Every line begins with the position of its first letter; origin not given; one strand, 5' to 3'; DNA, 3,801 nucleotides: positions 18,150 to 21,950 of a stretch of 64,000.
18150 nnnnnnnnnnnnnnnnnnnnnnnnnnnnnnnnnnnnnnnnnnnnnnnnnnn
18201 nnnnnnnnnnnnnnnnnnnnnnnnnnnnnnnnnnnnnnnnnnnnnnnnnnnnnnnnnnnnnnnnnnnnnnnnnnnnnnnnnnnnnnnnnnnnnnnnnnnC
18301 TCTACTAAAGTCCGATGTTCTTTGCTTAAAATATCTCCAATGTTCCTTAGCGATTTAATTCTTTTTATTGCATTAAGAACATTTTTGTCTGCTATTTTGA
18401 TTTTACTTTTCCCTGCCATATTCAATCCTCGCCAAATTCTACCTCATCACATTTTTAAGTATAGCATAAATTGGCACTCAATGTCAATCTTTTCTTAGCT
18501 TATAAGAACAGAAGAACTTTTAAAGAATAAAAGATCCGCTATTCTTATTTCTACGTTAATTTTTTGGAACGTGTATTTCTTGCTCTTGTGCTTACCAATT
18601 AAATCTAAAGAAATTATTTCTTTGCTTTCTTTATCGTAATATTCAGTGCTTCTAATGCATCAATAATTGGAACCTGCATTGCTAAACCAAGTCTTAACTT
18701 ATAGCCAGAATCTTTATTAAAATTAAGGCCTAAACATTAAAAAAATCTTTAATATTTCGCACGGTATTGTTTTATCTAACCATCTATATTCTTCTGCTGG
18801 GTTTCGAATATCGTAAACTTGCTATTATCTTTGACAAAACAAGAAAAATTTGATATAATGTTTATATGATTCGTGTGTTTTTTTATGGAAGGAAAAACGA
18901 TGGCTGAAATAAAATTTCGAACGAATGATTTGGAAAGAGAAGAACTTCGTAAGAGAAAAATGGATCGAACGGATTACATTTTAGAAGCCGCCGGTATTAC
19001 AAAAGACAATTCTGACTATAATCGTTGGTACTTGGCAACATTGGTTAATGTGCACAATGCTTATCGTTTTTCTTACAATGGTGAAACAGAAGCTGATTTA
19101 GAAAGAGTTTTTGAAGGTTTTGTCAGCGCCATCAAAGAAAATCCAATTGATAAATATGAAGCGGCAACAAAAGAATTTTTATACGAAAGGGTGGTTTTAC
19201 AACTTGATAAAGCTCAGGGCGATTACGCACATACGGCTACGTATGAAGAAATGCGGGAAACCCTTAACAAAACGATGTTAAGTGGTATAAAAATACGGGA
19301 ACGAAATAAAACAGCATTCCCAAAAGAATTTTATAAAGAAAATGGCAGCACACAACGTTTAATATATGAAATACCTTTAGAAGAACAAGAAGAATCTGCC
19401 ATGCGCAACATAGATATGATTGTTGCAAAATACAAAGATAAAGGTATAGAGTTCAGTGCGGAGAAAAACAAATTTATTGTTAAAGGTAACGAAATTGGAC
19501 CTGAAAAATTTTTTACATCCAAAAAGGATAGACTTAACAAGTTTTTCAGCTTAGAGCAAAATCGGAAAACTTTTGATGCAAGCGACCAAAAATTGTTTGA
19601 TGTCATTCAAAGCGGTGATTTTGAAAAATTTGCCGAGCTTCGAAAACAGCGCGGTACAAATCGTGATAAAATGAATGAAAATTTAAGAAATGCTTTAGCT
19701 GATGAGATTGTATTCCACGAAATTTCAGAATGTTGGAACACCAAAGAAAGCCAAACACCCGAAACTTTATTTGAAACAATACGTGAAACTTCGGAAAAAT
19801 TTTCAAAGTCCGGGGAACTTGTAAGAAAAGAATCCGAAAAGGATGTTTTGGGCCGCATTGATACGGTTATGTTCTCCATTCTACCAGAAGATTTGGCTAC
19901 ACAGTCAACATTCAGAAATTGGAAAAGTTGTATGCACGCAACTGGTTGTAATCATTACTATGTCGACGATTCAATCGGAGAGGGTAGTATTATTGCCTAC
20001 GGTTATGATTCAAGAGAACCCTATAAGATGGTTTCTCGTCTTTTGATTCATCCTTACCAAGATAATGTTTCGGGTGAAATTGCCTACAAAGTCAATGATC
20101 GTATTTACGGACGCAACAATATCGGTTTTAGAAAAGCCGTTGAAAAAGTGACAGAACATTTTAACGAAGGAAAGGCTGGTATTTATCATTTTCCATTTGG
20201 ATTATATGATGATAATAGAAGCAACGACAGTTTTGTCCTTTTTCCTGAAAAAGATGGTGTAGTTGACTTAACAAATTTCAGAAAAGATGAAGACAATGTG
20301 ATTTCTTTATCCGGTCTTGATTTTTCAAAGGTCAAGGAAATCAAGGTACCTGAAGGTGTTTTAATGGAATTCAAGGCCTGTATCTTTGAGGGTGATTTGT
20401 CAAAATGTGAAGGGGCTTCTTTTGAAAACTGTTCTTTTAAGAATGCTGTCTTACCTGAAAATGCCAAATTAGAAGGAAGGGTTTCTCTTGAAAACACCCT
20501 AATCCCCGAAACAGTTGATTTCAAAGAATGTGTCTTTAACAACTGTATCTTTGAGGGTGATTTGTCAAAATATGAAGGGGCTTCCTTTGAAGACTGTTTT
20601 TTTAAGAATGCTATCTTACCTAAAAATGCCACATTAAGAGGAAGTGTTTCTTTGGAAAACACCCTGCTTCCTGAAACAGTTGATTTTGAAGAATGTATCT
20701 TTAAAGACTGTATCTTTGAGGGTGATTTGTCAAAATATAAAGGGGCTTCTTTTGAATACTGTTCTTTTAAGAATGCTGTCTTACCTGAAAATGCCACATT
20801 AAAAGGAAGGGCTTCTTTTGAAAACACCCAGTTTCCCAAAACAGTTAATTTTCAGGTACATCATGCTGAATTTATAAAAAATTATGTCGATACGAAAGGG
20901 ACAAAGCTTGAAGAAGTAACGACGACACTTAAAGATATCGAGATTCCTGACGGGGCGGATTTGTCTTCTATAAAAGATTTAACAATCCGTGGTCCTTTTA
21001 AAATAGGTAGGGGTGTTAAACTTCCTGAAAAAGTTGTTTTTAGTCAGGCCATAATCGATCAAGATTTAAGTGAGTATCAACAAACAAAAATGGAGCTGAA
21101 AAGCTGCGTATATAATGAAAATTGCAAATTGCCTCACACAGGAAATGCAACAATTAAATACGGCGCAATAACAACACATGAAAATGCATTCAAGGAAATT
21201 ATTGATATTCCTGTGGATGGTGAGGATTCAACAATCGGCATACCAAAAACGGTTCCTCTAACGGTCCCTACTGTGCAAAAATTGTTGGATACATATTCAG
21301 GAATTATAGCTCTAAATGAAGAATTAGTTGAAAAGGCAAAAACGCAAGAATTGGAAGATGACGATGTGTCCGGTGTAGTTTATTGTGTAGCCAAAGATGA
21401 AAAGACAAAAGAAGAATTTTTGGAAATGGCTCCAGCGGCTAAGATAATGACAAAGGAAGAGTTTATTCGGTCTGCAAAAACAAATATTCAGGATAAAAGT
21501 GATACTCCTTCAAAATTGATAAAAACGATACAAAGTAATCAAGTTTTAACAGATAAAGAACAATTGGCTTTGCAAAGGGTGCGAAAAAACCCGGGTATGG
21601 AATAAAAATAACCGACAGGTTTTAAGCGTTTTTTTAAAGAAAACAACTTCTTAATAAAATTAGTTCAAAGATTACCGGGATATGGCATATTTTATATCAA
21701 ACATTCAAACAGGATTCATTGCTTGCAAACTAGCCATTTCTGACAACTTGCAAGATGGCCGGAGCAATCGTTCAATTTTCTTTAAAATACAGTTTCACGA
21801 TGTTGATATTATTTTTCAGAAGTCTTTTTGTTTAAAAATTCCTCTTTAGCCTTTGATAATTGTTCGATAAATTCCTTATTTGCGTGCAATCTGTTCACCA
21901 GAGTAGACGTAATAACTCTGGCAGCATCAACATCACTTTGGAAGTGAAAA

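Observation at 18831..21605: Pentapeptide-like 3x55-aa repeat protein driven by a perfect consensus sigma70 promoter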

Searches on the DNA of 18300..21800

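Call 102: search_rna_families(source=window, start=18300, end=21800, threshold=evalue, max_evalue=1)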
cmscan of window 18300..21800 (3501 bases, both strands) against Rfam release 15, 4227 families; matches with E-value up to 1: 1.
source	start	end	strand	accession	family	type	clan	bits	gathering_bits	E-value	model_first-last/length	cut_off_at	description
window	18474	18596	+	RF02579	tsr26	Gene; sRNA;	-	25.2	141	0.76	1-122/122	no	S. aureus tsr26 small RNA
